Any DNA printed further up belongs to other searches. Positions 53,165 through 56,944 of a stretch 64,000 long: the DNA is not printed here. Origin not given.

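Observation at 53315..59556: Tat-exported type II DMSO-reductase-family ABCD operon with NarG/Nxr-sized alpha and atypical FS0 Cys motif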

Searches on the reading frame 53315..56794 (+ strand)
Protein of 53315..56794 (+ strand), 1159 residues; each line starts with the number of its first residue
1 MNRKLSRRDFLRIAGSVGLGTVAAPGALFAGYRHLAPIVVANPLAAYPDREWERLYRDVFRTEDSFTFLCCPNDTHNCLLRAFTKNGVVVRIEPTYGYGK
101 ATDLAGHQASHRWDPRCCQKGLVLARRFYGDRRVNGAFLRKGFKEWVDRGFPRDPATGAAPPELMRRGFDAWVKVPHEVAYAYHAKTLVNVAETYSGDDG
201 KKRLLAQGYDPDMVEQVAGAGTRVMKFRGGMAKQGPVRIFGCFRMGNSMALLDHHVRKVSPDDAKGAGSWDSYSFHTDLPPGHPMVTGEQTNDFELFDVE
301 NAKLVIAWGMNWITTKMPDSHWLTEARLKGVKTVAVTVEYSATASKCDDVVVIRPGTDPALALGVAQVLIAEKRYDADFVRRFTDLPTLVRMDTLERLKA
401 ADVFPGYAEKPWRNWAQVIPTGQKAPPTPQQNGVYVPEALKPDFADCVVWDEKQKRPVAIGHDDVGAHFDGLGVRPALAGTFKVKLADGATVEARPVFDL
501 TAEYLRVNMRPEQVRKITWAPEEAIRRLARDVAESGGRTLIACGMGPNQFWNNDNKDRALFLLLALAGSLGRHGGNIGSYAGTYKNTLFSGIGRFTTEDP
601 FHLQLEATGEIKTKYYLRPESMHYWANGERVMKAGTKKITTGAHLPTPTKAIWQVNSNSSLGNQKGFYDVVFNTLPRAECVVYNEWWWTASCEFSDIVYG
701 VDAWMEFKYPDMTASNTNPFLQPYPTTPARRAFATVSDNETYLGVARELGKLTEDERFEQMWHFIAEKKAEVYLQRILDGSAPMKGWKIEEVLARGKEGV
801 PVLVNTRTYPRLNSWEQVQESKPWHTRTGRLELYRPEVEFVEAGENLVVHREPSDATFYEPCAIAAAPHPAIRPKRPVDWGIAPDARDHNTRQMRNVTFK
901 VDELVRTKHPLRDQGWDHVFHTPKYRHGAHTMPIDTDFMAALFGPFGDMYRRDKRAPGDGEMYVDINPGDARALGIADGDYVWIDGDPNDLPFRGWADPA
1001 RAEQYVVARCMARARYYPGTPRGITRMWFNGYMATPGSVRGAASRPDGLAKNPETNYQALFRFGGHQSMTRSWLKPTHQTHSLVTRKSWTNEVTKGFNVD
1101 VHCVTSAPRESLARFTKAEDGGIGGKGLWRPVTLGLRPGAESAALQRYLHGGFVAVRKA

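Call 3: search_protein_families(library=pfam, proteins=[window:53315-56794:+], max_evalue=0.01)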
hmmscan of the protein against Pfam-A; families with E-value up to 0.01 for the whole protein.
window:53315-56794:+ (1159 aa): 3 families
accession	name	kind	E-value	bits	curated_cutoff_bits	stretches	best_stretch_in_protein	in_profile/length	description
PF00384.28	Molybdopterin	-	2.4e-13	50.3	24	1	270-705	93-314/353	Molybdopterin oxidoreductase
PF01568.27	Molydop_binding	-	0.00016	22.1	26.8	1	957-989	27-57/110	Molydopterin dinucleotide binding domain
PF10518.14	TAT_signal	-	0.0061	16.9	22.7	0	4-24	1-21/21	TAT (twin-arginine translocation) pathway signal sequence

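Call 4: search_protein_families(library=ncbifam, proteins=[window:53315-56794:+], max_evalue=0.01)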
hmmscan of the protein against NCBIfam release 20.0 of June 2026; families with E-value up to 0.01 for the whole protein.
window:53315-56794:+ (1159 aa): 21 families
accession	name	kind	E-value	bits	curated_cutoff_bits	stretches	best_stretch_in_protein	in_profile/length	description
TIGR03479.1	DMSO_red_II_alp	subfamily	3.4e-84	283.5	984.75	2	267-857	190-776/913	molybdopterin-dependent oxidoreductase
TIGR01580.1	narG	equivalog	1.1e-43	149.1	1084.15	3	271-402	215-352/1235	nitrate reductase subunit alpha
NF042978.1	EthbenzDh_ebdA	equivalog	3.2e-39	134.4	2000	2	257-409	211-354/977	ethylbenzene dehydrogenase subunit alpha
TIGR02166.1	dmsA_ynfE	subfamily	1.4e-25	89.6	777.7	2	509-708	331-516/794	DMSO/selenate family reductase complex A subunit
TIGR01591.1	Fdh-alpha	equivalog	2.3e-20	72.2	666.25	2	288-385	144-243/672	formate dehydrogenase subunit alpha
NF041885.1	selenate_YnfE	exception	4e-19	67.9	1675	2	296-383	213-305/805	selenate/tellurate reductase subunit YnfE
TIGR00509.1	bisC_fam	subfamily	4.9e-19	68.1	1017.55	2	515-759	284-517/772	molybdopterin guanine dinucleotide-containing S/N-oxide reductase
NF012032.0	PRK15488.1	equivalog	4.6e-18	64.6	694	1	264-384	159-281/759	thiosulfate reductase PhsA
NF041884.1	selenate_YnfF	exception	5.8e-18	64.2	1650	2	509-699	331-507/798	selenate/tellurate reductase subunit YnfF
NF011566.1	PRK14990.1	exception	7.6e-17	60.6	1600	2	297-383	227-318/814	dimethylsulfoxide reductase subunit A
TIGR01553.1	formate-DH-alph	equivalog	1.3e-12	46.4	814.2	1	291-409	213-326/1009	formate dehydrogenase-N subunit alpha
NF041513.1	formate_DH_Act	exception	1.9e-12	45.8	1400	1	297-582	208-474/1067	formate dehydrogenase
NF011682.0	PRK15102.1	equivalog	1.2e-08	33.5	909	1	507-701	329-521/829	trimethylamine-N-oxide reductase TorA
TIGR02164.1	torA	equivalog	3e-08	32.3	1465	1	508-701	326-517/824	trimethylamine-N-oxide reductase TorA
NF041714.1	arsenate_red_ArrA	equivalog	1.6e-06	26.5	1600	1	294-385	204-297/848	arsenate respiratory reductase molybdopterin-containing subunit ArrA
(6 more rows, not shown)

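Call 5: search_solved_structures(query=window:53315-56794:+, max_evalue=0.00001, show_alignments=2)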
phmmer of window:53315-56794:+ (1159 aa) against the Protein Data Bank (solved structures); distinct sequences matched with E-value up to 0.00001: 17.
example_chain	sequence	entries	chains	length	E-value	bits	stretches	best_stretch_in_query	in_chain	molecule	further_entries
7b04_B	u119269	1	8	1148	1e-256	857.9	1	4-1156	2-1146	Nitrite oxidoreductase subunit A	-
4ydd_A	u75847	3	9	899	5.2e-52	179.8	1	266-859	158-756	DMSO reductase family type II enzyme, molybdopterin subunit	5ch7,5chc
5e7o_A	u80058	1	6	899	1.1e-51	178.8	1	266-859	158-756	DMSO reductase family type II enzyme, molybdopterin subunit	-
3ir5_A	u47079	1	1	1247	8.7e-38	132.7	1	270-397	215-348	Respiratory nitrate reductase 1 alpha chain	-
3ir6_A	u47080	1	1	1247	1.2e-36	128.9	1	270-397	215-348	Respiratory nitrate reductase 1 alpha chain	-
3egw_A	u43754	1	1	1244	2.4e-36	128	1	270-397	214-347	Respiratory nitrate reductase 1 alpha chain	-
1r27_A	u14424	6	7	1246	2.4e-36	127.9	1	270-397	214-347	Respiratory nitrate reductase 1 alpha chain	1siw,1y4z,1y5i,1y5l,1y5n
1q16_A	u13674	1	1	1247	2.5e-36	127.9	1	270-397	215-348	Respiratory nitrate reductase 1 alpha chain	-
3ir7_A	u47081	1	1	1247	3.4e-36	127.5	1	270-397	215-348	Respiratory nitrate reductase 1 alpha chain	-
2ivf_A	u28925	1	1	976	7.9e-34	119.6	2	298-409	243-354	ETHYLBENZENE DEHYDROGENASE ALPHA-SUBUNIT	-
7l5i_A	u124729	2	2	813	1.5e-09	39.2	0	512-751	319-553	Trimethylamine-N-oxide reductase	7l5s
9vap_A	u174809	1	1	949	2.6e-09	38.4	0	288-383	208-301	Formate dehydrogenase molybdopterin-binding subunit FdhA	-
1kqf_A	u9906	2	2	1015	2.4e-08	35.2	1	290-394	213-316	FORMATE DEHYDROGENASE, NITRATE-INDUCIBLE, MAJOR SUBUNIT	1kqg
2vpw_A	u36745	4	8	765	3.8e-08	34.6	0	287-411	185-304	THIOSULFATE REDUCTASE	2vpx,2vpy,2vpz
1eu1_A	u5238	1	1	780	8.9e-07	30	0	299-384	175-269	DIMETHYL SULFOXIDE REDUCTASE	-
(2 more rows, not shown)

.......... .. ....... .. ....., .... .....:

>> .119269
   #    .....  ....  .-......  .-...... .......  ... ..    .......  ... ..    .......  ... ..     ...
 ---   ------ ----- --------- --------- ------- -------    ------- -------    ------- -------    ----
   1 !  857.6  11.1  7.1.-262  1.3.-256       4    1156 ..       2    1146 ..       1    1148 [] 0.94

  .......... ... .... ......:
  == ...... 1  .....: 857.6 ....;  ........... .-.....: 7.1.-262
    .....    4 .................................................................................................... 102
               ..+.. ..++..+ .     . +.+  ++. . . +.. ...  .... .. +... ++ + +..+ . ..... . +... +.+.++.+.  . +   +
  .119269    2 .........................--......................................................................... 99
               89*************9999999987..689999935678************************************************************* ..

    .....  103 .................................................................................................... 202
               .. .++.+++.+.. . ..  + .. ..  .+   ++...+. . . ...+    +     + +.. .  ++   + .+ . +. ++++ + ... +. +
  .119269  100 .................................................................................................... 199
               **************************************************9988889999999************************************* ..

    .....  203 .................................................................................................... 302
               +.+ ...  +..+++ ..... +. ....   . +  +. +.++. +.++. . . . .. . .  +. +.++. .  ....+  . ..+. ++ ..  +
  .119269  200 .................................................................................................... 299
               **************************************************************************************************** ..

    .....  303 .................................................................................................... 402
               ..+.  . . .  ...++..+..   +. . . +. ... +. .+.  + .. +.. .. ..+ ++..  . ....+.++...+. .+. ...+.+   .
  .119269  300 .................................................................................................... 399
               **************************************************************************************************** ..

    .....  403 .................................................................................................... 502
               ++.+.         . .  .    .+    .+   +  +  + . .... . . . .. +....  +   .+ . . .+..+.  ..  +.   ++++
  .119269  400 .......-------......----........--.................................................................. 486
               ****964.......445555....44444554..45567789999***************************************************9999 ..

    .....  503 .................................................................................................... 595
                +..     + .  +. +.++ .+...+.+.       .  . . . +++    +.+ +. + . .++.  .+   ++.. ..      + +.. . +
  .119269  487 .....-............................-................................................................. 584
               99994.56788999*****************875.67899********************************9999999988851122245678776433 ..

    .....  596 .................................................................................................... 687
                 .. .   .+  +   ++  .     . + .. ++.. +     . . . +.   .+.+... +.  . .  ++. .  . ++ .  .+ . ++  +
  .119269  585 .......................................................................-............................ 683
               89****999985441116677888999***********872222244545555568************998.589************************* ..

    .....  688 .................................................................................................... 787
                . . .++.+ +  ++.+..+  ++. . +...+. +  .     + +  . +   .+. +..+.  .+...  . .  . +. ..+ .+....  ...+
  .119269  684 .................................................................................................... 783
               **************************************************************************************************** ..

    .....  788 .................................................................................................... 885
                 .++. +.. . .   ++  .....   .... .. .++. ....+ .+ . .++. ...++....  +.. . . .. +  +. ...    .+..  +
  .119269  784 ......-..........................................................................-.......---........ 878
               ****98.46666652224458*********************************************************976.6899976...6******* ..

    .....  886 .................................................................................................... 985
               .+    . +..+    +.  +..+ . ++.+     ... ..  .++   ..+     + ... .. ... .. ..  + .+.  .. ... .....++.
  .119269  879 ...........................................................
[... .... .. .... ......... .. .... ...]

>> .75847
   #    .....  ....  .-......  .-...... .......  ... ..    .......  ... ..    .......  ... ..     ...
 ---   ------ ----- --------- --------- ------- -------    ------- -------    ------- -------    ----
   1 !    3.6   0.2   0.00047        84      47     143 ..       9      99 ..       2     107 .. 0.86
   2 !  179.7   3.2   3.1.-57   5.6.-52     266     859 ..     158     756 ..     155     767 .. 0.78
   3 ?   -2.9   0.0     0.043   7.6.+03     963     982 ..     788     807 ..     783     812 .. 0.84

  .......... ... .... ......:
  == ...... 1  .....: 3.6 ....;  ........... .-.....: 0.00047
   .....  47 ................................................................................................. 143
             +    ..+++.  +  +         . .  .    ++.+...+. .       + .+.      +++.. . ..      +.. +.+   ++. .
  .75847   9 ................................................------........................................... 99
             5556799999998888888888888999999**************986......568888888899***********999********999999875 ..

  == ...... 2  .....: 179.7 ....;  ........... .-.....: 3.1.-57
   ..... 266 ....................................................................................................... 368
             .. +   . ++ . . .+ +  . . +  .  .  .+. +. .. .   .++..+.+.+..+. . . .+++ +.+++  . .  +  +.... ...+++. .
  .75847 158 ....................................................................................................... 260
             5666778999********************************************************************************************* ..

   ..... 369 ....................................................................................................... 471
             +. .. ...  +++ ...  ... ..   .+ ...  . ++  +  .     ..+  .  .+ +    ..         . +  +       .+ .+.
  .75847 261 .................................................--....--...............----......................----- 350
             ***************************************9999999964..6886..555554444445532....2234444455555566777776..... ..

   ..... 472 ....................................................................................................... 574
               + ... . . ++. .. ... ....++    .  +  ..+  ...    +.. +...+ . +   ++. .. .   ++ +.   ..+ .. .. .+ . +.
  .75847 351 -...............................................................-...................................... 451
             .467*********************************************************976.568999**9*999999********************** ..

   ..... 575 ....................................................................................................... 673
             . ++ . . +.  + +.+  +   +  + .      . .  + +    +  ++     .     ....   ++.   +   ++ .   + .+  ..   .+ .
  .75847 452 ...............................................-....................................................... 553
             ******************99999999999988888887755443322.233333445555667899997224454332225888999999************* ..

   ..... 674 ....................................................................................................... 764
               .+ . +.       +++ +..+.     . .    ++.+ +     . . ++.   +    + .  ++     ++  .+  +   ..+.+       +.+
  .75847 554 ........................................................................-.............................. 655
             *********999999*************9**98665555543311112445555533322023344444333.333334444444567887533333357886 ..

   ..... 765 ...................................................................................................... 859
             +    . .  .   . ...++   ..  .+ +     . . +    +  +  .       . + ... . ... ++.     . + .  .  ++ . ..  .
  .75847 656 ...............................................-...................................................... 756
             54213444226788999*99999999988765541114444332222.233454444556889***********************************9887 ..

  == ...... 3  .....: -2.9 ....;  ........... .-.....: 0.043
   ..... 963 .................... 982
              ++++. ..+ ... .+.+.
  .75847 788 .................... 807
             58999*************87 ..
